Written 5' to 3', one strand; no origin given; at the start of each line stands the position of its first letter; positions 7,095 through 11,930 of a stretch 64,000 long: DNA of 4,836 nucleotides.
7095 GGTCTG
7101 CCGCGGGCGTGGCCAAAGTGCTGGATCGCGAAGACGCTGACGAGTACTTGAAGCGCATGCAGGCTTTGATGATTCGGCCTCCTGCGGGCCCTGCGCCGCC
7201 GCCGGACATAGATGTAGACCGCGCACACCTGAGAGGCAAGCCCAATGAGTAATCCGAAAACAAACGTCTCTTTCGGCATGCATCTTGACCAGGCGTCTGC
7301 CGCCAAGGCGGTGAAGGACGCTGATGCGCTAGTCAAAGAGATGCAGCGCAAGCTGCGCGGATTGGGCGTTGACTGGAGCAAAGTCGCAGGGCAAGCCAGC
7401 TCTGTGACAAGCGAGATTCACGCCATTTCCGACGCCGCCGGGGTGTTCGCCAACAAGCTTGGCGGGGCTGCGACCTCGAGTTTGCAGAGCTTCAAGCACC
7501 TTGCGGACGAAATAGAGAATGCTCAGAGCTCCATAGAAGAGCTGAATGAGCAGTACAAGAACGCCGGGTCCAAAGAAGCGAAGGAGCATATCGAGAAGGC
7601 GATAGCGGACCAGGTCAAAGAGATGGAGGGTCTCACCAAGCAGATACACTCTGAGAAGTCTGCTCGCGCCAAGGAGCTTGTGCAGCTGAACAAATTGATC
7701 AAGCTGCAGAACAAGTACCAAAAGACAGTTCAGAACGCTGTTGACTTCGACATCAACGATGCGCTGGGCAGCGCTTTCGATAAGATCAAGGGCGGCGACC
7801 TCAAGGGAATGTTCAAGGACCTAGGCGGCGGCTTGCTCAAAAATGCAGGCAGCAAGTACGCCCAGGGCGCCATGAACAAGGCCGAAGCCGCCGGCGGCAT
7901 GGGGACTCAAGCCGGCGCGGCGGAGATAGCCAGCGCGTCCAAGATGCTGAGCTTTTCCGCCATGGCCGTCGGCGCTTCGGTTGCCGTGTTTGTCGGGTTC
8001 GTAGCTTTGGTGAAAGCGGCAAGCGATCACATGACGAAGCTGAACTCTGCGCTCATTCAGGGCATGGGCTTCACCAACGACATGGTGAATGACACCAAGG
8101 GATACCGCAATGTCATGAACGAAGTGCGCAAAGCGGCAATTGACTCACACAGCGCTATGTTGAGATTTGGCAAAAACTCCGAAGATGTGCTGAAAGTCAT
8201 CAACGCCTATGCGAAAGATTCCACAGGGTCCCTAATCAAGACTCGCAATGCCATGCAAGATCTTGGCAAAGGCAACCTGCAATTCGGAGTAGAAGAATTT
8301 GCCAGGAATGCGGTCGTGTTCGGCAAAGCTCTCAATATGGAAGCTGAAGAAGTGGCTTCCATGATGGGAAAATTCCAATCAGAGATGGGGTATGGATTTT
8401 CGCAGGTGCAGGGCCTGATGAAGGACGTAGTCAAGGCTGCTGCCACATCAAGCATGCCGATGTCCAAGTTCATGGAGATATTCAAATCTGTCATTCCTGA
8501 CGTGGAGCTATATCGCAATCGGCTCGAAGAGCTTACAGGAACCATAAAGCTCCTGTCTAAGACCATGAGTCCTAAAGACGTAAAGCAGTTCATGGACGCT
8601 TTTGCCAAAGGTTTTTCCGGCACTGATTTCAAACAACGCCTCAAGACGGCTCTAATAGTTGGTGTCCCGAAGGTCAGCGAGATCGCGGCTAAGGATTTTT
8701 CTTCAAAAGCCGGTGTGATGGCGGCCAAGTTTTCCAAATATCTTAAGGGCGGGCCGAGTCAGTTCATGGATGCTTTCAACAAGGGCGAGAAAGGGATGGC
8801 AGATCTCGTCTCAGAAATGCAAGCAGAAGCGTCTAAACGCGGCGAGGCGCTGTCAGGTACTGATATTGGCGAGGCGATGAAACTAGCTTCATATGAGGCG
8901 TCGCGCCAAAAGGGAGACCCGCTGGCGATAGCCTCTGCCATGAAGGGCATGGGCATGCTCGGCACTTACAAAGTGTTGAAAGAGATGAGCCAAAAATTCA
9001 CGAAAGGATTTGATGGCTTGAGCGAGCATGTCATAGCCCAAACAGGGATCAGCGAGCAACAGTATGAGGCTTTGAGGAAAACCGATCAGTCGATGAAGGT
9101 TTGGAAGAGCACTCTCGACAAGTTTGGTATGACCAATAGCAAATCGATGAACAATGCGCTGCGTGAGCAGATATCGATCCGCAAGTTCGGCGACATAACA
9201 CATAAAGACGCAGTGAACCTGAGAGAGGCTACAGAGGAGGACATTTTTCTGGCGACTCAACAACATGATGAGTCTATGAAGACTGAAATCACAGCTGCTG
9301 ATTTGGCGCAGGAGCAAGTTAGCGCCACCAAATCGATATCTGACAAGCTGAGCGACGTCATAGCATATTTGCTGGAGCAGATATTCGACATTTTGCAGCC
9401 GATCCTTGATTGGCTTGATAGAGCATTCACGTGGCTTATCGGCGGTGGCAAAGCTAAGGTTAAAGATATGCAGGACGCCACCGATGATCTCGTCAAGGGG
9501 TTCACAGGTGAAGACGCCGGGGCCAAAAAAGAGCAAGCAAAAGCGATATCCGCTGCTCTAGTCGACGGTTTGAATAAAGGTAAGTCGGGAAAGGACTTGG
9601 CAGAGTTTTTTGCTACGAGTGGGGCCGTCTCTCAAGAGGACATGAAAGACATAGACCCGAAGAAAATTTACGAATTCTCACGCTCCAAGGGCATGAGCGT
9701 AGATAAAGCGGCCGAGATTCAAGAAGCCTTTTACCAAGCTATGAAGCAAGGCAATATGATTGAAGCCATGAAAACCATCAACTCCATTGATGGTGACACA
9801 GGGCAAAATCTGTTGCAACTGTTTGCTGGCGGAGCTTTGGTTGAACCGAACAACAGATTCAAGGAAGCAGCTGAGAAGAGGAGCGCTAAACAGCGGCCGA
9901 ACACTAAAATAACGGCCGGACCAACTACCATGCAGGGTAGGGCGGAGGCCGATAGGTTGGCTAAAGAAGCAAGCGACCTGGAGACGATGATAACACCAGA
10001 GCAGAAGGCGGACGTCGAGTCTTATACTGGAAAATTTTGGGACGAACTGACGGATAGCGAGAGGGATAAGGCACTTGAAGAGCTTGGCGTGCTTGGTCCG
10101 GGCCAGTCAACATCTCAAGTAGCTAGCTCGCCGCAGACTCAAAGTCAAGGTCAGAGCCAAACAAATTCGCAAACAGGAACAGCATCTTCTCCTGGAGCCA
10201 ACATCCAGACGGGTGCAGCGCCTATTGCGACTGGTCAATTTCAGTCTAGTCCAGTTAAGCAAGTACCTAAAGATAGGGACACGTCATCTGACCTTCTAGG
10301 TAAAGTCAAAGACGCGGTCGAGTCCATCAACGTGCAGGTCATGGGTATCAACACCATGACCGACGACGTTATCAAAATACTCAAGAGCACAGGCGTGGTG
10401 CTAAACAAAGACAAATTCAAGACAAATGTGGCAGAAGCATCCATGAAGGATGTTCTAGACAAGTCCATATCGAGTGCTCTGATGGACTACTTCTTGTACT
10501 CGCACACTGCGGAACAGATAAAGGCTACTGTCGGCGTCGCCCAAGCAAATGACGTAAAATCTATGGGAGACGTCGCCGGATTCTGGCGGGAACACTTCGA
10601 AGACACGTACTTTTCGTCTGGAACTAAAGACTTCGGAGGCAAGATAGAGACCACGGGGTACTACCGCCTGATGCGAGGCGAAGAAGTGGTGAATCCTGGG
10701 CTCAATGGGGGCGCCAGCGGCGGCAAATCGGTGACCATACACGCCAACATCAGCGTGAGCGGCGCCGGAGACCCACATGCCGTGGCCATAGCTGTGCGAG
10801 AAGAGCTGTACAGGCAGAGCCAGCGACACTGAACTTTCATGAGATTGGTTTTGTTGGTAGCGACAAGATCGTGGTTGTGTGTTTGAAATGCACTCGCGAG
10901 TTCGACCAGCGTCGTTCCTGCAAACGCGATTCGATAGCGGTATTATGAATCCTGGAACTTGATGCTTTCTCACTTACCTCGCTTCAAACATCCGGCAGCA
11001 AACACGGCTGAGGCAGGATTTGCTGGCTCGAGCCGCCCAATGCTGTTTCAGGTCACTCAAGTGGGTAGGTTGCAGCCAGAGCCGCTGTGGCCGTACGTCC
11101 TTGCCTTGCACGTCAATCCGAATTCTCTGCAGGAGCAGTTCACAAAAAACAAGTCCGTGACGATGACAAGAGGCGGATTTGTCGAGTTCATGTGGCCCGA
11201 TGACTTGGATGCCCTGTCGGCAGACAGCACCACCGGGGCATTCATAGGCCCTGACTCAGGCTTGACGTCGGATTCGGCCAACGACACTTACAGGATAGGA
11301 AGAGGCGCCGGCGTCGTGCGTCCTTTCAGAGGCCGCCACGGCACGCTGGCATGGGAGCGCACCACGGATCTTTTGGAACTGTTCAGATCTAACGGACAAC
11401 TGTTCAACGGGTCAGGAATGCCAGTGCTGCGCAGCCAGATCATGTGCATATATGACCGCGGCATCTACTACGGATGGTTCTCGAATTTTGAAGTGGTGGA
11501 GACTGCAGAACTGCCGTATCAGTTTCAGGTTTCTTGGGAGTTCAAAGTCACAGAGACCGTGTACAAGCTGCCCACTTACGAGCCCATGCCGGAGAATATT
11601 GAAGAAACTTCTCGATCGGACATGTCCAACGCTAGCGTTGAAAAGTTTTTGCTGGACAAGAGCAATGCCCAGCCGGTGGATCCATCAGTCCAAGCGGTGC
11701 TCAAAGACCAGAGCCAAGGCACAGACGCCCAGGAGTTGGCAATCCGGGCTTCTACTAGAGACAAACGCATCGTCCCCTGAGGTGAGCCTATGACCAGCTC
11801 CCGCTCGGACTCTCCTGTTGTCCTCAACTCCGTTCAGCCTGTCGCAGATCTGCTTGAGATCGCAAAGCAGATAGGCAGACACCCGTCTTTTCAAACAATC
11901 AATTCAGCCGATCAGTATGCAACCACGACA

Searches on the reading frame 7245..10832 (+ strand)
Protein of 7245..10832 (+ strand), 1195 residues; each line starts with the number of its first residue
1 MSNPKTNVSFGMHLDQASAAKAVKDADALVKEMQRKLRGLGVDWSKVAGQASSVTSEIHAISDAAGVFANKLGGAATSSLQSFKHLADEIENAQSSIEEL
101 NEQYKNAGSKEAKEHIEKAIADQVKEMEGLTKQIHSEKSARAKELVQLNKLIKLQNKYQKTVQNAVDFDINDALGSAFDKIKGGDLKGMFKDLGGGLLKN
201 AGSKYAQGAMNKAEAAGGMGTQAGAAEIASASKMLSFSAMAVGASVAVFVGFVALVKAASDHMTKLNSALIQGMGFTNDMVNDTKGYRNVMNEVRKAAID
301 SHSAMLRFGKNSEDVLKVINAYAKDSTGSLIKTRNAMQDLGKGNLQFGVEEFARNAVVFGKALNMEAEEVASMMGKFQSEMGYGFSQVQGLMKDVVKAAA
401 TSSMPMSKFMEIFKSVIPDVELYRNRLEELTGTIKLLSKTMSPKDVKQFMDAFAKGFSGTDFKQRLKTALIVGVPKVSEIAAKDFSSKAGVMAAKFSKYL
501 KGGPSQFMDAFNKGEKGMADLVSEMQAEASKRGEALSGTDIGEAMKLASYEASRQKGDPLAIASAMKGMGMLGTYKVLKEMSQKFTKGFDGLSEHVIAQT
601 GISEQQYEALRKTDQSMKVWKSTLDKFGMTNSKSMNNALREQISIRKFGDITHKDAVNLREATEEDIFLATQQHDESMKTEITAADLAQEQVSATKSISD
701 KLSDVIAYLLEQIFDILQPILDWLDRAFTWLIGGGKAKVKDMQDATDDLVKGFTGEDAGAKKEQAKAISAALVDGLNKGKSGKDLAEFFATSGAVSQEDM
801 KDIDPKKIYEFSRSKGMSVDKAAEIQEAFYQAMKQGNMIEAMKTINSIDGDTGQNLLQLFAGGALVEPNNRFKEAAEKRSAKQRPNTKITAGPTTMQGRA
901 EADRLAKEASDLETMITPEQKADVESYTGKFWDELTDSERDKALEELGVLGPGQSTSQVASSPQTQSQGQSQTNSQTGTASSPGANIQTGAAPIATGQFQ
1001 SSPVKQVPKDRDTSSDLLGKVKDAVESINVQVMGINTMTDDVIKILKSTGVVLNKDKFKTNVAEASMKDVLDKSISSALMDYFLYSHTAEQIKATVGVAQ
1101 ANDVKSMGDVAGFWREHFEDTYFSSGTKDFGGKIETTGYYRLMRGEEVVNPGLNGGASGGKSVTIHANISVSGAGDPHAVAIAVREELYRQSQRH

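Call 5: search_protein_families(library=pfam, proteins=[window:7245-10832:+], max_evalue=0.01)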
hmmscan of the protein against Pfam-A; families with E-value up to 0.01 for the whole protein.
window:7245-10832:+ (1195 aa): 1 family
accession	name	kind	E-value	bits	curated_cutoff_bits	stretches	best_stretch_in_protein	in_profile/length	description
PF06657.18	Cep57_MT_bd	-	0.0055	17.6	31.3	1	84-137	18-74/77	Centrosome microtubule-binding domain of Cep57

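Call 8: search_protein_families(library=phrogs, proteins=[window:7245-10832:+], max_evalue=0.001)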
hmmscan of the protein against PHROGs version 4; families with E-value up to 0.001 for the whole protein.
window:7245-10832:+ (1195 aa): 0 families

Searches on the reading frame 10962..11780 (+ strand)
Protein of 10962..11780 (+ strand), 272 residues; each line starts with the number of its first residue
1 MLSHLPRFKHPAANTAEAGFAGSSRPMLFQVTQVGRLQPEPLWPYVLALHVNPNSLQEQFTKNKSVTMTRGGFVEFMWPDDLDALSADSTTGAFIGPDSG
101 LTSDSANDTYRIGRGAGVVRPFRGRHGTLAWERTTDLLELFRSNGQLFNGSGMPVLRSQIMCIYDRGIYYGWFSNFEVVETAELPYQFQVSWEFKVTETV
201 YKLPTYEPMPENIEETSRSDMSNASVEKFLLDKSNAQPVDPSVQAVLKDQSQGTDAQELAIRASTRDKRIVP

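Call 56: find_related_loci(query=window:10962-11780:+, collection=viral_contigs, flank=1500)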
Query window:10962-11780:+ (272 aa) in viral_contigs; peptide patterns used: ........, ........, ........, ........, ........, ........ (x = any residue, [..] = any of these).
3 stretches matched a pattern; 1 encode a relative of the query (tblastn E <= 1e-3); 1 distinct loci.
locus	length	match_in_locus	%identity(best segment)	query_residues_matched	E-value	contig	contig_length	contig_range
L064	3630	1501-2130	41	25-265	2e-54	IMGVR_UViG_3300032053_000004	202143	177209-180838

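Call 63: search_protein_families(library=pfam, proteins=[window:10962-11777:+], max_evalue=0.01)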
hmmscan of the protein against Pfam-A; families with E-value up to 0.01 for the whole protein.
window:10962-11777:+ (272 aa): 0 families
